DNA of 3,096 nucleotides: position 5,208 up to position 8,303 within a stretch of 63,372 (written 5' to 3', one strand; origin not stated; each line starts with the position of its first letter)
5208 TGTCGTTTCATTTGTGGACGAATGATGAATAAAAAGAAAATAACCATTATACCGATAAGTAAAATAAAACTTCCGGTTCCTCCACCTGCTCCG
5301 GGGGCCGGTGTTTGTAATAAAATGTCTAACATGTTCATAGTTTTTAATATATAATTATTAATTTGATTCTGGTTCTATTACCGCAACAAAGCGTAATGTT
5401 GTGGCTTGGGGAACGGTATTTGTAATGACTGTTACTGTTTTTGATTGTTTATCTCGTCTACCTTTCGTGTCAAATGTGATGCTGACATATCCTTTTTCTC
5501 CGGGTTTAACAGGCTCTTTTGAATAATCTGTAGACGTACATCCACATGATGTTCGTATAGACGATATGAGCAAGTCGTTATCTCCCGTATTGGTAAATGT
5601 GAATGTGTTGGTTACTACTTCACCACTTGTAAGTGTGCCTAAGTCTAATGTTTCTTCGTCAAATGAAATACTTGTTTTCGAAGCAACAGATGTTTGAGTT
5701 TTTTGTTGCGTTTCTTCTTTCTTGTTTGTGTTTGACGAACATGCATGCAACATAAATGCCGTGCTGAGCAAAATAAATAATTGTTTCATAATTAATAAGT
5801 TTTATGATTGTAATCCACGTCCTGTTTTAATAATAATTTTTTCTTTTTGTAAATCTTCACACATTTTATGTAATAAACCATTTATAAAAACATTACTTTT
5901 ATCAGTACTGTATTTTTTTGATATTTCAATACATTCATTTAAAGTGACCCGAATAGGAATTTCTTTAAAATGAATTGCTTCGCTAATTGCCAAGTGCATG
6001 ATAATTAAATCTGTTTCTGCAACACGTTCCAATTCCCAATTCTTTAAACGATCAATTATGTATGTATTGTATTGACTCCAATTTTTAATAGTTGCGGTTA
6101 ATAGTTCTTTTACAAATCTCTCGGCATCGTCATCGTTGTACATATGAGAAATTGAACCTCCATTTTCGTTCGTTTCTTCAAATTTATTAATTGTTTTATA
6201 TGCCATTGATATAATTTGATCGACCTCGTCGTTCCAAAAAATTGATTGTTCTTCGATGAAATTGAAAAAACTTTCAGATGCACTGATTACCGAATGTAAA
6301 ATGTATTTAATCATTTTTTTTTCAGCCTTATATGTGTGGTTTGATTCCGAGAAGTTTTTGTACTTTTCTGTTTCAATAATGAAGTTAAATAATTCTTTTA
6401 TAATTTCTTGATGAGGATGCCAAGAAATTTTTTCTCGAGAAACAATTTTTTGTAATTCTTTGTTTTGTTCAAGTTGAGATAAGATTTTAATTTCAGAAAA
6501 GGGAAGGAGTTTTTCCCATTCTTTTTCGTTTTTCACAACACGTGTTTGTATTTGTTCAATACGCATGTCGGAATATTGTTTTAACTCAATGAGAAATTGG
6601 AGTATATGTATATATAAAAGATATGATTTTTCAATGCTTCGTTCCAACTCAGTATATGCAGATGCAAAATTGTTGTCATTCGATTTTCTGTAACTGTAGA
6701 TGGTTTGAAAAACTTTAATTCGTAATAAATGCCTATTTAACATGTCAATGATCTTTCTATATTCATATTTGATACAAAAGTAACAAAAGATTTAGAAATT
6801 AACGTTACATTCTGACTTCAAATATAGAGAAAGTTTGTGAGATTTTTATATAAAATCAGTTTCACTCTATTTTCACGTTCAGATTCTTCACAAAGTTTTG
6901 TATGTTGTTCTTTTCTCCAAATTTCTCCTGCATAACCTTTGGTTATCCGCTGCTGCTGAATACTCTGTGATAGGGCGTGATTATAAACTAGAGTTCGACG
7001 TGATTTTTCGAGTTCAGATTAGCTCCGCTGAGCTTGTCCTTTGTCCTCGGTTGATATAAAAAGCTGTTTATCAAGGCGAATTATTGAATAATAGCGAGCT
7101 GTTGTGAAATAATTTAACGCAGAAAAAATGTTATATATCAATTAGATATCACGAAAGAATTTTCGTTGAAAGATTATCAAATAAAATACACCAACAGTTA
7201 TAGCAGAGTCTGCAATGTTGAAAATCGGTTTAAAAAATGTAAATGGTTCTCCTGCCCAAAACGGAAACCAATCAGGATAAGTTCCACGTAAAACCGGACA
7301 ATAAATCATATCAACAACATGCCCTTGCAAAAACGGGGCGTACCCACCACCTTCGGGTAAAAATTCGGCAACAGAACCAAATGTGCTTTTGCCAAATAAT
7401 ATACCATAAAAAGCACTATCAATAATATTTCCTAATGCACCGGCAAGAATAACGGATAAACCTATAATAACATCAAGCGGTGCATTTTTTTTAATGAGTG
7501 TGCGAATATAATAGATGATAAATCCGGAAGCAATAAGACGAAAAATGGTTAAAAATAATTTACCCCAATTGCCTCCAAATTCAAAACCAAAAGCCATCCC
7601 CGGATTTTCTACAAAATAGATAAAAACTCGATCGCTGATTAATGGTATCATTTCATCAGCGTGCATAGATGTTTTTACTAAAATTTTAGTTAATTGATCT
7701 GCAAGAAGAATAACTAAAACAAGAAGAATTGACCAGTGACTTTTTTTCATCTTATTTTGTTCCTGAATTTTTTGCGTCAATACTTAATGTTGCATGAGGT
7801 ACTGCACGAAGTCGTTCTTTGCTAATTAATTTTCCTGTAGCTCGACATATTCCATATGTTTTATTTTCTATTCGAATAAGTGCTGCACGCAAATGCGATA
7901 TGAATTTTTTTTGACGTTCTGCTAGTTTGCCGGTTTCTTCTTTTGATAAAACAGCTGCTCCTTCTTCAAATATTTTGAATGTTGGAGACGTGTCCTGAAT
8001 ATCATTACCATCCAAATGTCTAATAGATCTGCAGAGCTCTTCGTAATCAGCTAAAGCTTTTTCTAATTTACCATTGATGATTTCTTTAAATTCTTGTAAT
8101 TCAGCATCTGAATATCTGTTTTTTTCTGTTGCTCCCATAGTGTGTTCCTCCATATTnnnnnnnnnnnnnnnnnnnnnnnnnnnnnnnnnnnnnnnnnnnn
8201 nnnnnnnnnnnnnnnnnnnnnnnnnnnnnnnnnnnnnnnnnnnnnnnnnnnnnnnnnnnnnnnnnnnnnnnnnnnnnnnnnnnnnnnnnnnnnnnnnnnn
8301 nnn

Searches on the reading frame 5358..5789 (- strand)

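Call 93: search_protein_families(library=pfam, proteins=[window:5358-5789:-])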
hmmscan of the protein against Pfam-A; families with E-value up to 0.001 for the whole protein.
window:5358-5789:- (143 aa): 2 families
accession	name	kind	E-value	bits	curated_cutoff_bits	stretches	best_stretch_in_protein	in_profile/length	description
PF07610.17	DUF1573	-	2.7e-33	114.3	26.1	1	41-137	1-97/98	Protein of unknown function (DUF1573)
PF22544.2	HYDIN_VesB_CFA65-like_Ig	-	9.6e-20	71.1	25.5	1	41-134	3-97/100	HYDIN/CFA65/VesB-like, Ig-like domain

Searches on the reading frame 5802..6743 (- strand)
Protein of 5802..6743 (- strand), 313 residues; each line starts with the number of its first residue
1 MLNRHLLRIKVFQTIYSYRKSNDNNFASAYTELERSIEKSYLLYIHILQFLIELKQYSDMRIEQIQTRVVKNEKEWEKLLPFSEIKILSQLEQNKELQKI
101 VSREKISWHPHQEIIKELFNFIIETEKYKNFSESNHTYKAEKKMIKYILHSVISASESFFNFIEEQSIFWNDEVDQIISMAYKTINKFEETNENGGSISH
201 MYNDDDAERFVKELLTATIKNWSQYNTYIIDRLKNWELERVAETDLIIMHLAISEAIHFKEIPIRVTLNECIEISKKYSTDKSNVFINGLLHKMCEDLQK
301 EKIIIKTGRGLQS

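Call 93: search_protein_families(library=pfam, proteins=[window:5802-6743:-])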
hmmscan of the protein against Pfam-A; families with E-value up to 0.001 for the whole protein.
window:5802-6743:- (313 aa): 1 family
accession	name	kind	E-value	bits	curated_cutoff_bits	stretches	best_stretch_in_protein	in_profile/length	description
PF01029.23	NusB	-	2.2e-19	70.6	23.1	1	197-294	27-131/133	NusB family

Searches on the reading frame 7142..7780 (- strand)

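Call 93: search_protein_families(library=pfam, proteins=[window:7142-7780:-])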
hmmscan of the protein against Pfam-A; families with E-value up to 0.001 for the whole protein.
window:7142-7780:- (212 aa): 1 family
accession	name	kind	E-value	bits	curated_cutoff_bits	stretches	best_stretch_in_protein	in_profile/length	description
PF01252.23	Peptidase_A8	-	5.7e-35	121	25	1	21-204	2-139/142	Signal peptidase (SPase) II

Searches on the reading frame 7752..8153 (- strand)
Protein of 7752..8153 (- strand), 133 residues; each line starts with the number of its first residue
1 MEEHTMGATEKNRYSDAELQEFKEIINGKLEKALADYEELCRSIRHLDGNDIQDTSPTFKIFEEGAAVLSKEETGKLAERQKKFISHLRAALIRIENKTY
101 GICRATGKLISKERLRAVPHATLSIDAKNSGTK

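Call 93: search_protein_families(library=pfam, proteins=[window:7752-8153:-])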
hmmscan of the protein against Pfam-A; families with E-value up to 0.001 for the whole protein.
window:7752-8153:- (133 aa): 1 family
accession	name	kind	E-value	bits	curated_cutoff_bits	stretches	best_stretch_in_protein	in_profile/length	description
PF01258.23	zf-dskA_traR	-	1.2e-08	35.2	24.9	1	99-128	2-31/36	Prokaryotic dksA/traR C4-type zinc finger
